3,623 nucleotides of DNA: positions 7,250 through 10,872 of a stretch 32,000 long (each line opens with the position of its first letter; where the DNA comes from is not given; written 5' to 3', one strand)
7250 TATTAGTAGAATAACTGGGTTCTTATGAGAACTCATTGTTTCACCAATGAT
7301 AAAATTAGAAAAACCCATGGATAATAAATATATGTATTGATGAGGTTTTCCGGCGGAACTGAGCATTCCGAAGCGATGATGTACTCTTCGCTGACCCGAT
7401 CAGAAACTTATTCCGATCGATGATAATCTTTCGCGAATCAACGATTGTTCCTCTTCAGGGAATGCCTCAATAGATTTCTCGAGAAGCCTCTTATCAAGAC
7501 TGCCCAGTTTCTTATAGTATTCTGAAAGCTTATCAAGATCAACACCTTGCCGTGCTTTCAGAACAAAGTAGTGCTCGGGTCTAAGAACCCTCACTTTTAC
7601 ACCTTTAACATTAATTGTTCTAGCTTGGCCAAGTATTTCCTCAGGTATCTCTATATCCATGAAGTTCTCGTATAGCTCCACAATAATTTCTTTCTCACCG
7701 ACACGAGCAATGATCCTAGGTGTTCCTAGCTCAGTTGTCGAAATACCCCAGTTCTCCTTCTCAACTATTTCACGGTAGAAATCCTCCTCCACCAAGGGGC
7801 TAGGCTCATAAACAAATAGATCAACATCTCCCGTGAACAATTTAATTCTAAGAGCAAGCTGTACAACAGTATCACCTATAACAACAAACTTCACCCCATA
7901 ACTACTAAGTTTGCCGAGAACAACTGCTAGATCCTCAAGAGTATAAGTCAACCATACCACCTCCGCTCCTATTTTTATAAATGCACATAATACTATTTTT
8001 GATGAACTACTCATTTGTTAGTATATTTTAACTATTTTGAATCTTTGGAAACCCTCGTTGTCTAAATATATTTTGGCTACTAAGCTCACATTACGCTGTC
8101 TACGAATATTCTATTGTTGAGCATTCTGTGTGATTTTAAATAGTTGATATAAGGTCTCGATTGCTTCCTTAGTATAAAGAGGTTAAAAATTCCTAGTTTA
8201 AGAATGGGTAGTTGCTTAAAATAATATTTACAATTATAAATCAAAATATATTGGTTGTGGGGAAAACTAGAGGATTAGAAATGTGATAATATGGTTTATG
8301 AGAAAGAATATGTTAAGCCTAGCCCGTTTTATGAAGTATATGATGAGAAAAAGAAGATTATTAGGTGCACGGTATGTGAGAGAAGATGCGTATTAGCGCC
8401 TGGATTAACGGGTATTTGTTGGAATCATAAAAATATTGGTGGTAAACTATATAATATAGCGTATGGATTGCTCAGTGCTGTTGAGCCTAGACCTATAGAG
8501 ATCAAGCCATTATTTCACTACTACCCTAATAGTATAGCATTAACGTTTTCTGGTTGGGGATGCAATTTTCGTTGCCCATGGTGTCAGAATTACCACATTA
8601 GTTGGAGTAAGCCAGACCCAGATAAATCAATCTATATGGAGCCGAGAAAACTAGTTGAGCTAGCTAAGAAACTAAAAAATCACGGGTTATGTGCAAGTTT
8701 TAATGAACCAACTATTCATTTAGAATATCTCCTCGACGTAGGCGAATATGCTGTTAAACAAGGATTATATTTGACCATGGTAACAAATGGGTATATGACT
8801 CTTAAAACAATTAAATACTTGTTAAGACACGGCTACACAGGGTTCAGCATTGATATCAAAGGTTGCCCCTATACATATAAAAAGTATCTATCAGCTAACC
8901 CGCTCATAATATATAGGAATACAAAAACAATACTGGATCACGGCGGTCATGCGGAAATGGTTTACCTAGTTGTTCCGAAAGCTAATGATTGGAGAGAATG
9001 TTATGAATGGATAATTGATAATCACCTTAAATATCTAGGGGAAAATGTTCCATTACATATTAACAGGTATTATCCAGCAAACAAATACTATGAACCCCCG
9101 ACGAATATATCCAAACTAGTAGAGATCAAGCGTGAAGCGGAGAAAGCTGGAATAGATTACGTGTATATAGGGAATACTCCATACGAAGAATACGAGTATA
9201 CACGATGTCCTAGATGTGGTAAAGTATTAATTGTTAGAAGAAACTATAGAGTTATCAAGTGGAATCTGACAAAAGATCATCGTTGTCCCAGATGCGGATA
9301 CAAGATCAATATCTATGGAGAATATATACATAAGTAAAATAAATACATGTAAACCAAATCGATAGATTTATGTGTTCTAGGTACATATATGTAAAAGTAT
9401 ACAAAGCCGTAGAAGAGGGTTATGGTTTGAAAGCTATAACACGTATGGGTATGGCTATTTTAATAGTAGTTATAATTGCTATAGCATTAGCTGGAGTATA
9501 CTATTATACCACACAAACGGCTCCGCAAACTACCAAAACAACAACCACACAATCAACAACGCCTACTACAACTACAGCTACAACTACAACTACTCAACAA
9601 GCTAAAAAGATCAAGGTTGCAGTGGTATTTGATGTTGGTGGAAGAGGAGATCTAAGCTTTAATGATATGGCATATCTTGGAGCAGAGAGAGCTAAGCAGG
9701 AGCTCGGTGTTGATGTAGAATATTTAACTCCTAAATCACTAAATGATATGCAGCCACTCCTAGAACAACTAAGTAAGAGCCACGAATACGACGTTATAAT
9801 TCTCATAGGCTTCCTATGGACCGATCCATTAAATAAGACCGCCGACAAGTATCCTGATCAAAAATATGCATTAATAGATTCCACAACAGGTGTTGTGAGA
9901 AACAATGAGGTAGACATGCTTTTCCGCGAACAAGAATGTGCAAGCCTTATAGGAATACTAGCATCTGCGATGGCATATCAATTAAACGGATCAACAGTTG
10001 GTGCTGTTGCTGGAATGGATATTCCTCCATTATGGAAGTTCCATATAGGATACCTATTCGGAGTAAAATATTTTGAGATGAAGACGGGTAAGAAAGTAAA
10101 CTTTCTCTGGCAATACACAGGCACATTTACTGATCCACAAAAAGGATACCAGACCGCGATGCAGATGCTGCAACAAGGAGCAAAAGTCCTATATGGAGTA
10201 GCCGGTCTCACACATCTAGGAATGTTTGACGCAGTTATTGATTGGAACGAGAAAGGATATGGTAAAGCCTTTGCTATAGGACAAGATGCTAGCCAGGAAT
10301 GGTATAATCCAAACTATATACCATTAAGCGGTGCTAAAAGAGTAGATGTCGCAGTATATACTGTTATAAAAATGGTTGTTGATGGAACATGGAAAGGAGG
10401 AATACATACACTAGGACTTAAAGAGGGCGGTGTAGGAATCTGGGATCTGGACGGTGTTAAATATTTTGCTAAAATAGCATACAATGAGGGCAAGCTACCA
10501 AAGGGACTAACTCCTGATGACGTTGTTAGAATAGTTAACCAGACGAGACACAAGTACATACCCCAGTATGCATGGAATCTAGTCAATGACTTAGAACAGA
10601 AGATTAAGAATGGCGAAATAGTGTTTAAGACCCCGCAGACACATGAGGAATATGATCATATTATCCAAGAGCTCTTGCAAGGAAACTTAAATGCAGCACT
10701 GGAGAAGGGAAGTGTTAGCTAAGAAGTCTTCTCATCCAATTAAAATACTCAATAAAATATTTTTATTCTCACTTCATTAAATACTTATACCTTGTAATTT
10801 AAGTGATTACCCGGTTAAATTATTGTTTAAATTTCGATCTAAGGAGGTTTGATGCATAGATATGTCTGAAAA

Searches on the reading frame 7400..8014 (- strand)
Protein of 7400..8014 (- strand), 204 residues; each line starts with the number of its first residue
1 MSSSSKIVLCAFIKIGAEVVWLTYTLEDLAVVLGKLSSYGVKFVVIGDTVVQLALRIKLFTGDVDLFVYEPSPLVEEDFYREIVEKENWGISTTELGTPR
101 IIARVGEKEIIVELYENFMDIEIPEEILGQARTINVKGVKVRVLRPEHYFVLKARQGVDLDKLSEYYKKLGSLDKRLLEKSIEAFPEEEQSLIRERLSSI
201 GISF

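Call 67: search_protein_families(library=pfam, proteins=[window:7400-8014:-], max_evalue=0.001)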
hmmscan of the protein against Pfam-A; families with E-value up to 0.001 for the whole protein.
window:7400-8014:- (204 aa): 1 family
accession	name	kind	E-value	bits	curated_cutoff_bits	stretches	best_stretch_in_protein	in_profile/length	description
PF09970.15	DUF2204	-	4.7e-68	228.8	20.3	1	25-198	1-180/181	Nucleotidyl transferase of unknown function (DUF2204)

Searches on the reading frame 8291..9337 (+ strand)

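Call 67: search_protein_families(library=pfam, proteins=[window:8291-9337:+], max_evalue=0.001)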
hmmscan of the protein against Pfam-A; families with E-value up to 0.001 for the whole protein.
window:8291-9337:+ (348 aa): 1 family
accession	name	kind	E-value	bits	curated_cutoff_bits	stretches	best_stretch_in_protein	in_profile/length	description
PF04055.27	Radical_SAM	-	2.9e-16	60.5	29.5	1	90-234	6-157/166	Radical SAM superfamily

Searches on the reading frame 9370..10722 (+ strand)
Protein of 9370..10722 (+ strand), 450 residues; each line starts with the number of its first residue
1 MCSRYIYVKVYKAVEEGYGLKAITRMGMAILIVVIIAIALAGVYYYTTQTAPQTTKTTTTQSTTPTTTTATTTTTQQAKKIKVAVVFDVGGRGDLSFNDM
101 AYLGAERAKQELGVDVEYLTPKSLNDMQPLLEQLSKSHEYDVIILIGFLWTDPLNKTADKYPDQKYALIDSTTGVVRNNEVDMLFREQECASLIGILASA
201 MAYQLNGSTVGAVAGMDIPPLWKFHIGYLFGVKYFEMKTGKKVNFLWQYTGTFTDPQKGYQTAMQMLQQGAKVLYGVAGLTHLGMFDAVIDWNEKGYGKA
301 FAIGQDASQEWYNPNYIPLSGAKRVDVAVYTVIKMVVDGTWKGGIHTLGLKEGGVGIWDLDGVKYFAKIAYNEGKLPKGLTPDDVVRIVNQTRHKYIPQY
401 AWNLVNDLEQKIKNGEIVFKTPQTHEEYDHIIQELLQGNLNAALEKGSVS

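Call 67: search_protein_families(library=pfam, proteins=[window:9370-10722:+], max_evalue=0.001)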
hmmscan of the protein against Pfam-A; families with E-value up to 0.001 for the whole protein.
window:9370-10722:+ (450 aa): 1 family
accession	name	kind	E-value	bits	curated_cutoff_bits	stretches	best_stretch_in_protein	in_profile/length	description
PF02608.20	Bmp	-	7.6e-49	166.7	24.1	1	81-378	1-289/301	ABC transporter substrate-binding protein PnrA-like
